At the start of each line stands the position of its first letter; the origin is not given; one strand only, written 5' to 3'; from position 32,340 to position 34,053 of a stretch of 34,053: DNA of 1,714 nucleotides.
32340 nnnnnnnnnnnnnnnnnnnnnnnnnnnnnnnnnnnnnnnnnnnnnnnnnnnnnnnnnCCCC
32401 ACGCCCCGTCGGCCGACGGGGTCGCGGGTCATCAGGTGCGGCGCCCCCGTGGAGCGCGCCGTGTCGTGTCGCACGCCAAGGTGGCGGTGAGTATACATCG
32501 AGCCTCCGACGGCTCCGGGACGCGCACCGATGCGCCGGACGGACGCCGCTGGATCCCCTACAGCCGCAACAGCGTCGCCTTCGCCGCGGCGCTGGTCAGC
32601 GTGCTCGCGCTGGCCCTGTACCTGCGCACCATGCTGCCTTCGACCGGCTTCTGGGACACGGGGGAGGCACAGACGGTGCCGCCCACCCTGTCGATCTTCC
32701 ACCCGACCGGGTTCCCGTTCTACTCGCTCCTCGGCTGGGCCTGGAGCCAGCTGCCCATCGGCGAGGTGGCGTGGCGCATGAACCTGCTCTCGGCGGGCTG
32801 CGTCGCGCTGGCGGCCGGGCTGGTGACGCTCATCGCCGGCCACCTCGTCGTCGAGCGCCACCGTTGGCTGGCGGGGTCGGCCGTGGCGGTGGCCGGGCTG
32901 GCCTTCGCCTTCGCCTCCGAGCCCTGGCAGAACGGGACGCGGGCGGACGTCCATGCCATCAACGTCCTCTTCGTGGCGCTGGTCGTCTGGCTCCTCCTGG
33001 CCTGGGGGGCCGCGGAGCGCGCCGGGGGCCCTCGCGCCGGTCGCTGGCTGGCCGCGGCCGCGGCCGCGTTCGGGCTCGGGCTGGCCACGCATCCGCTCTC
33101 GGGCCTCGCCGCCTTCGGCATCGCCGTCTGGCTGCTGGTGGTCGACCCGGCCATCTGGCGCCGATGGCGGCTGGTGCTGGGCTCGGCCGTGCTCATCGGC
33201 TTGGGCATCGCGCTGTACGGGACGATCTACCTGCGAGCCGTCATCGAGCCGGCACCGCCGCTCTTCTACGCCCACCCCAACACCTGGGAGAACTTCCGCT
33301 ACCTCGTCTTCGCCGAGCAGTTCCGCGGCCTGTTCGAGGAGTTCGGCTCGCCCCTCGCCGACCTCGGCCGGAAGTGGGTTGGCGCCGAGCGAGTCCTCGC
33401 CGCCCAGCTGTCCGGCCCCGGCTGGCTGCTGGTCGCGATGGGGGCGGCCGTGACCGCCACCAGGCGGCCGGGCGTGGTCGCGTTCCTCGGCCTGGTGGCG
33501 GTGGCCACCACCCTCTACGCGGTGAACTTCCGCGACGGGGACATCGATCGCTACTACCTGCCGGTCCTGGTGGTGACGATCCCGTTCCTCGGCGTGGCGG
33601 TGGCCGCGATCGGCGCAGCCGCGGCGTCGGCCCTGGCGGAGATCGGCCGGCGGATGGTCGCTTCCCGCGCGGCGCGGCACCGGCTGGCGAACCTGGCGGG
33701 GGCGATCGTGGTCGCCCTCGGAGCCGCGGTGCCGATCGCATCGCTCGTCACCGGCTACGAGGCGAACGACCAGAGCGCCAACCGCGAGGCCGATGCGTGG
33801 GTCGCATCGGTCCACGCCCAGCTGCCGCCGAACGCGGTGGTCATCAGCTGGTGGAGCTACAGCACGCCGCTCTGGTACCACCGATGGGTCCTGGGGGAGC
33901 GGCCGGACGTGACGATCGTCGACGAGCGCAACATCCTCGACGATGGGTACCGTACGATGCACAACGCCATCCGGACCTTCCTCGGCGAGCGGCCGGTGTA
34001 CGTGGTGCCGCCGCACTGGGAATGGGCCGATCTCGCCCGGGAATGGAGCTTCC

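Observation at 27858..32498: One 1546-aa polypeptide fusing two different GT-C glycosyltransferase modules, the second split by a ~345-aa propeller-like insertion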

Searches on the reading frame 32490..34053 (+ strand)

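Call 15: search_protein_families(library=pfam, proteins=[window:32490-34053:+], max_evalue=0.001)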
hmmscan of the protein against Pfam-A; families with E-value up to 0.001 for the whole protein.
window:32490-34053:+ (521 aa): 1 family
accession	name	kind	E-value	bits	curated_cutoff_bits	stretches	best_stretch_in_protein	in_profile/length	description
PF11028.14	TMEM260-like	-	2.2e-27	96.4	24.2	1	56-217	1-171/179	Protein O-mannosyl-transferase TMEM260-like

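Call 50: search_protein_families(library=ncbifam, proteins=[window:32490-34053:+], max_evalue=0.001)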
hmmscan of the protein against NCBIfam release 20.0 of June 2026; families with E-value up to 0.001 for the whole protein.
window:32490-34053:+ (521 aa): 0 families
